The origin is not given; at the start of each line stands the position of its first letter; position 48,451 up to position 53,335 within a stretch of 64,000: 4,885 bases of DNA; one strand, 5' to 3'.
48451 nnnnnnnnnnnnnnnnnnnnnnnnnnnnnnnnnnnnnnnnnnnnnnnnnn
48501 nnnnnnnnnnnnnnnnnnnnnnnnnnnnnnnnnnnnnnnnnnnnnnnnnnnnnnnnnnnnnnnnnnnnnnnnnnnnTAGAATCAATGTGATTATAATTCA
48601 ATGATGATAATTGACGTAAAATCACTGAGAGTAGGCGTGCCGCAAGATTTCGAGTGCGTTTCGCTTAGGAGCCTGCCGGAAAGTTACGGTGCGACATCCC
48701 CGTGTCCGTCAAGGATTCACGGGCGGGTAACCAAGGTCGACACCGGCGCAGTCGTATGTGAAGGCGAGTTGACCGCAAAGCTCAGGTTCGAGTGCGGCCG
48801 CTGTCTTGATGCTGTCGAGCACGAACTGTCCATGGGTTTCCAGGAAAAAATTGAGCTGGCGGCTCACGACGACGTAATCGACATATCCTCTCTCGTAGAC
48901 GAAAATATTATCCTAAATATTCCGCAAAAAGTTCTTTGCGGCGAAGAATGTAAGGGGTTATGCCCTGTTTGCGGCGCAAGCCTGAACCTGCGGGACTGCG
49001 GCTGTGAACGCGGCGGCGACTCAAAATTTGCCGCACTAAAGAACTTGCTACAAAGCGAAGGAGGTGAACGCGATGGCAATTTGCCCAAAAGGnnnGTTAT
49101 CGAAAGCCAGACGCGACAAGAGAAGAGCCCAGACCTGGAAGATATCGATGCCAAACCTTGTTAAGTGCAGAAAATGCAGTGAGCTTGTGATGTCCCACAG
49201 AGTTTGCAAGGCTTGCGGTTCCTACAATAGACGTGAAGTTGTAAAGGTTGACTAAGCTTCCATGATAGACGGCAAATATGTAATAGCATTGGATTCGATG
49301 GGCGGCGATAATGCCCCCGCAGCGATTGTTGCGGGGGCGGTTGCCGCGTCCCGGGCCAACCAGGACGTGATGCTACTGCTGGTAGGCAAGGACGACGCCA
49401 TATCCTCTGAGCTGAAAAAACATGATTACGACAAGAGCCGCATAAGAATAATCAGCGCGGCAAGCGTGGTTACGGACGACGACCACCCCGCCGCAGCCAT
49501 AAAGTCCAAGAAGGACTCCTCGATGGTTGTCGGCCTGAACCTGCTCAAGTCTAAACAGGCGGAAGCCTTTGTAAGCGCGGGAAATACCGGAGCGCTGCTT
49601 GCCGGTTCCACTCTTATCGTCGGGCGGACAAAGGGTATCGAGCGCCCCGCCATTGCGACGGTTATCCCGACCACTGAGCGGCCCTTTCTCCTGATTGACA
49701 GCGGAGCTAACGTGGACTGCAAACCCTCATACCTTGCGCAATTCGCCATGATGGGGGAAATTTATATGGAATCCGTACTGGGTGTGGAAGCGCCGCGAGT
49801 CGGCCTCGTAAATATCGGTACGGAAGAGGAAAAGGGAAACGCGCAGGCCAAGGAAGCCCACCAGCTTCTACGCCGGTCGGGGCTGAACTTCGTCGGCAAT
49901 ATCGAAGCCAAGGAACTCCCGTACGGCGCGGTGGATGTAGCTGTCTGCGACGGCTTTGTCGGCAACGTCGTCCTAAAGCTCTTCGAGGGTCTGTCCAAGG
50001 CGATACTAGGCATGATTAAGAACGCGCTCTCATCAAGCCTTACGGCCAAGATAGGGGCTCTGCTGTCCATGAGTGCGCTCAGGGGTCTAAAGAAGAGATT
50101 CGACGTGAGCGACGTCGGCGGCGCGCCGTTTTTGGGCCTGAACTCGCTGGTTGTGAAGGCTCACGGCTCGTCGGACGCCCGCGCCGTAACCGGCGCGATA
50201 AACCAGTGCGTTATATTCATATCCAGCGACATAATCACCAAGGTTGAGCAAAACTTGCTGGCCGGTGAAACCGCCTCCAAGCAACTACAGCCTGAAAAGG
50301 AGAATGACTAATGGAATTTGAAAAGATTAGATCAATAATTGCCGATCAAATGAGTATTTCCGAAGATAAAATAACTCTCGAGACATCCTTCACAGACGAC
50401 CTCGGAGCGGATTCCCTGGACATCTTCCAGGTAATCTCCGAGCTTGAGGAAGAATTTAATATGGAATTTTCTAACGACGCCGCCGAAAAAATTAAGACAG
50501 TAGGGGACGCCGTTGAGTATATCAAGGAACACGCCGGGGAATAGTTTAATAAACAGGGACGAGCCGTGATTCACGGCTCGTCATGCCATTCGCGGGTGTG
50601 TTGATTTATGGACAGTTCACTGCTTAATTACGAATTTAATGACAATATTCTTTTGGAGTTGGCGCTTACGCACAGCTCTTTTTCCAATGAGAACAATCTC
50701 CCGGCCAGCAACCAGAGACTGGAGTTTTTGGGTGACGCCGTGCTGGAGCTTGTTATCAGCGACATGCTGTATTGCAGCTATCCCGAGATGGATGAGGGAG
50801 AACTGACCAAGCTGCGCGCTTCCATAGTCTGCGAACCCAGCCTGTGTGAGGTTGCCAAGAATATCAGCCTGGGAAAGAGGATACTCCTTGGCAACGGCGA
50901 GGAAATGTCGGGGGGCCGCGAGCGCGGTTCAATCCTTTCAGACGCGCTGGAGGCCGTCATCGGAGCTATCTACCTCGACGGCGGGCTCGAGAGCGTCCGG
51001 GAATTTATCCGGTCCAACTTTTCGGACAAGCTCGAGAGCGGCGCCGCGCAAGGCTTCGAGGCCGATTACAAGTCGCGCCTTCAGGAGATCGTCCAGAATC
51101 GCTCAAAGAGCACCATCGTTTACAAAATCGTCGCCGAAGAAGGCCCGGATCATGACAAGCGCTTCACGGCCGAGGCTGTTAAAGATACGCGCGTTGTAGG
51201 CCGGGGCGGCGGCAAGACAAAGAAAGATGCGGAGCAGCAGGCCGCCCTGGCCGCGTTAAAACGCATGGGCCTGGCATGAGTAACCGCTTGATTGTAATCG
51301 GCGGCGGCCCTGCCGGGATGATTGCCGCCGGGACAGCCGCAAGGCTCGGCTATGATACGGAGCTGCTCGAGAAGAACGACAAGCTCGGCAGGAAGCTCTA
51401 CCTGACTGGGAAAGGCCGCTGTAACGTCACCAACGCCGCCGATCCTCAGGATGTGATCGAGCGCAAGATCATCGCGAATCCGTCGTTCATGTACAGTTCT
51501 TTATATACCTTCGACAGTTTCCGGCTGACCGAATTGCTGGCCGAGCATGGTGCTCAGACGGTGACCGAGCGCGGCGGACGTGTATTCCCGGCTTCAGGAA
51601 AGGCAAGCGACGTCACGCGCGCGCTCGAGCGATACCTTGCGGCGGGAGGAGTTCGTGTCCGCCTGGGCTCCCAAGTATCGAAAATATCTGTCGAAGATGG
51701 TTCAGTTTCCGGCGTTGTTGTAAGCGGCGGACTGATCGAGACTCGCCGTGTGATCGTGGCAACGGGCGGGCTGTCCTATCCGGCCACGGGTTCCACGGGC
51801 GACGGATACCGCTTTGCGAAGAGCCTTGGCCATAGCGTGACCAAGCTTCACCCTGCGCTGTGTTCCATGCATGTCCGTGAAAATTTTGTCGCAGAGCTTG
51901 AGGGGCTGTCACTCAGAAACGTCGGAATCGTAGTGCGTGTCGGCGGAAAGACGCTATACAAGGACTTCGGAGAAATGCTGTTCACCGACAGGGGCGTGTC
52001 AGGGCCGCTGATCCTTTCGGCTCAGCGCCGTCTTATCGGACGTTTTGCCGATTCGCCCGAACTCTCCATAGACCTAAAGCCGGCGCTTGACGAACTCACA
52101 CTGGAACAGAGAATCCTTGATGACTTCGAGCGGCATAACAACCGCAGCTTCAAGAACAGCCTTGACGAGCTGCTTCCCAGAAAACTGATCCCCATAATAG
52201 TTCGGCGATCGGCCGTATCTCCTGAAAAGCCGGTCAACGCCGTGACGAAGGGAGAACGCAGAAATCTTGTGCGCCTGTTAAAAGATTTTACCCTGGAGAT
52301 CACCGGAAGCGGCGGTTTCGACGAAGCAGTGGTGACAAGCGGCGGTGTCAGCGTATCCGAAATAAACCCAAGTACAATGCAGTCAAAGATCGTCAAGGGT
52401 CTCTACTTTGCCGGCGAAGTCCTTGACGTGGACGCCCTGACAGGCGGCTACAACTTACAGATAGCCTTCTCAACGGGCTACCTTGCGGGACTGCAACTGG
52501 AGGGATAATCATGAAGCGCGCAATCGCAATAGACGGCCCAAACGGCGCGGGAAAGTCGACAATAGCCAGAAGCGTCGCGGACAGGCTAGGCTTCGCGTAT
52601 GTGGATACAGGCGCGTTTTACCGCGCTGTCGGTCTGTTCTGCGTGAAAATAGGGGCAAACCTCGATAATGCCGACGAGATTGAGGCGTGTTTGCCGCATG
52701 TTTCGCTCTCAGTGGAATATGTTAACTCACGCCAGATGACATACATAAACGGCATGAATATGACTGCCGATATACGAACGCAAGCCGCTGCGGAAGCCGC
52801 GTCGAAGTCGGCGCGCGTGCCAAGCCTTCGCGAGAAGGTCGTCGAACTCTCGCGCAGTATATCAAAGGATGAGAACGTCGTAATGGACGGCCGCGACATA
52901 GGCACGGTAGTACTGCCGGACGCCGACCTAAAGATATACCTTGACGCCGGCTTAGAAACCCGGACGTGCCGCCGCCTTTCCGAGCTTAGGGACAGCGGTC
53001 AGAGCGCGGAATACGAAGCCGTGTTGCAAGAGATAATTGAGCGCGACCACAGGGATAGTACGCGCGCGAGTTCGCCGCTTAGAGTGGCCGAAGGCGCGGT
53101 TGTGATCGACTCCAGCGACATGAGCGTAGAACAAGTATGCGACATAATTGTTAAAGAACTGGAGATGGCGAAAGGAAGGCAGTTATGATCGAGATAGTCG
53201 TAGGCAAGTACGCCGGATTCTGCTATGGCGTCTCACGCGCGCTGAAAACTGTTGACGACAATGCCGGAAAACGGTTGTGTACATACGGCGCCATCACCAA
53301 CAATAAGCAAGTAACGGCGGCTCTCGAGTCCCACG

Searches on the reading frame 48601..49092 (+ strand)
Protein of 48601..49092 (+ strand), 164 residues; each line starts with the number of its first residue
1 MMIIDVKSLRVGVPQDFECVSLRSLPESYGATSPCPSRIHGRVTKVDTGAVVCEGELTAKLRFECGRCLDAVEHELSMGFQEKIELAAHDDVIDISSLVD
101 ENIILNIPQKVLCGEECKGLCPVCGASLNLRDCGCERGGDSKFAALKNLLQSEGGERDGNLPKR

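Call 23: search_protein_families(library=pfam, proteins=[window:48601-49092:+], max_evalue=0.0001)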
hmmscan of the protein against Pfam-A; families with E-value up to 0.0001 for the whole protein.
window:48601-49092:+ (164 aa): 1 family
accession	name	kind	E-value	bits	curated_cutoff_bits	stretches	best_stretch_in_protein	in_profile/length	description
PF02620.22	YceD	-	5.3e-23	81.8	33.2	1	82-149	48-118/119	Large ribosomal RNA subunit accumulation protein YceD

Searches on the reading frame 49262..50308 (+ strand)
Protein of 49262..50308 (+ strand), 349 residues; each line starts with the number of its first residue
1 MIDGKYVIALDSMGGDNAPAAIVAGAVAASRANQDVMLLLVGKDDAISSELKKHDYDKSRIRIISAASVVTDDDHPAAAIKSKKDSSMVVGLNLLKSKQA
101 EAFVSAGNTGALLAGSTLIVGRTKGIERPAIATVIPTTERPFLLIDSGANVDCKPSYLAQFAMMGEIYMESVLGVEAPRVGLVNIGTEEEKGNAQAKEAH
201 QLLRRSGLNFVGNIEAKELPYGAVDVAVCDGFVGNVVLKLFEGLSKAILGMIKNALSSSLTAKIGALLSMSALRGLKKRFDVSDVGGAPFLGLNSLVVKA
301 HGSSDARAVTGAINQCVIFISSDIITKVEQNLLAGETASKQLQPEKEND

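Call 23: search_protein_families(library=pfam, proteins=[window:49262-50308:+], max_evalue=0.0001)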
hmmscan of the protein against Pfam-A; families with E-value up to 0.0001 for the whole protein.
window:49262-50308:+ (349 aa): 1 family
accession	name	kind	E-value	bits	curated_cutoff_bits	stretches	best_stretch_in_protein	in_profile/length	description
PF02504.20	FA_synthesis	-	1.8e-108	362.9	29.1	1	7-325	2-322/324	Fatty acid synthesis protein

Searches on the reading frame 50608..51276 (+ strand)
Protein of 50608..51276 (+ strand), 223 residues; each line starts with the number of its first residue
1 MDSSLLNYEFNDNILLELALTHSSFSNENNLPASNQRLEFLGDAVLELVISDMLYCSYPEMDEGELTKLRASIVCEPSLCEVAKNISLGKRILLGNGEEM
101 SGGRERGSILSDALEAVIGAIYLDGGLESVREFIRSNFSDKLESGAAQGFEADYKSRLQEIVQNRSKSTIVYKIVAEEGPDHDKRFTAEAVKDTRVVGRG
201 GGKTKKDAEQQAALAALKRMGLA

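Call 23: search_protein_families(library=pfam, proteins=[window:50608-51276:+], max_evalue=0.0001)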
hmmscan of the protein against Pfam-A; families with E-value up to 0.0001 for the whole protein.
window:50608-51276:+ (223 aa): 4 families
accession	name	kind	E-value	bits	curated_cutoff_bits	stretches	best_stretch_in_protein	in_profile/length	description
PF14622.11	Ribonucleas_3_3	-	3.5e-44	150.5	35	1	13-139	2-125/128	Ribonuclease-III-like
PF00636.31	Ribonuclease_3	-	3e-26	92.6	27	1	36-126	1-102/102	Ribonuclease III domain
PF00035.32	dsrm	-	1.4e-17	64.5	23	1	154-219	1-65/66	Double-stranded RNA binding motif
PF22935.1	RM44_endonuclase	-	3.3e-05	24.4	27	0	32-121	56-139/139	Large ribosomal subunit protein mL44, endonuclease domain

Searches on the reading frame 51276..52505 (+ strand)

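Call 23: search_protein_families(library=pfam, proteins=[window:51276-52505:+], max_evalue=0.0001)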
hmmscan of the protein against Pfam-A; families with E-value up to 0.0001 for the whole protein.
window:51276-52505:+ (410 aa): 10 families
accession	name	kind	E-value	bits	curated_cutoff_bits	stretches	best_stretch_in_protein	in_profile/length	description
PF03486.20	HI0933_like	-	2.8e-81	273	50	1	4-405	2-242/244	HI0933-like protein Rossmann domain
PF22780.1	HI0933_like_1st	-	3e-33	115.4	27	1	192-353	1-165/165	HI0933-like protein barrel and H2TH domain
PF07992.20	Pyr_redox_2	-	8.8e-12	45.5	26.1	0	87-164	160-236/291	Pyridine nucleotide-disulphide oxidoreductase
PF00070.33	Pyr_redox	-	5.4e-10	40.1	22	0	4-40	1-37/82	Pyridine nucleotide-disulphide oxidoreductase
PF01134.28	GIDA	-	1.1e-09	38.2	22.1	1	5-38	2-36/391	Glucose inhibited division protein A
PF00890.30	FAD_binding_2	-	1.5e-09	38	20.4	0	5-41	2-38/414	FAD binding domain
PF01266.30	DAO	-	3.2e-09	37.2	27.9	1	109-168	145-207/353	FAD dependent oxidoreductase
PF12831.13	FAD_oxidored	-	6.8e-09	36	27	1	5-163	2-144/416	FAD dependent oxidoreductase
PF13738.12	Pyr_redox_3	-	1.6e-07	31.3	30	0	110-171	80-140/305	Pyridine nucleotide-disulphide oxidoreductase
PF13450.12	NAD_binding_8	-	1.1e-05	26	21.9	1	7-38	1-32/68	NAD(P)-binding Rossmann-like domain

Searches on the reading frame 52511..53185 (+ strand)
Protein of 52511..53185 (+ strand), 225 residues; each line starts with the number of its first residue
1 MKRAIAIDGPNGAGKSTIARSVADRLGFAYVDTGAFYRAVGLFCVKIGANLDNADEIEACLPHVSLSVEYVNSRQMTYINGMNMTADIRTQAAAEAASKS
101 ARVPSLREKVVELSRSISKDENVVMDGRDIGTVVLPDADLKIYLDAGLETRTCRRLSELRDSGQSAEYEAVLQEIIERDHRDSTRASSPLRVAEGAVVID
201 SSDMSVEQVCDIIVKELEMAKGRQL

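Call 24: search_protein_families(library=pfam, proteins=[window:52511-53185:+], max_evalue=0.0001)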
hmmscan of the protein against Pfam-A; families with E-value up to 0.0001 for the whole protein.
window:52511-53185:+ (225 aa): 4 families
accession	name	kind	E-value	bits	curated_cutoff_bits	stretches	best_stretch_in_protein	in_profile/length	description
PF02224.24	Cytidylate_kin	-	1.8e-69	234.1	26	1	5-217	1-209/211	Cytidylate kinase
PF13189.12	Cytidylate_kin2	-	6.7e-10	39.8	28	1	5-180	2-148/176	Cytidylate kinase-like family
PF13238.12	AAA_18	-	3.4e-06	28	29.4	1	5-157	1-109/128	AAA domain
PF13207.12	AAA_17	-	7.9e-06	26.6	27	0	9-39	2-32/136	AAA domain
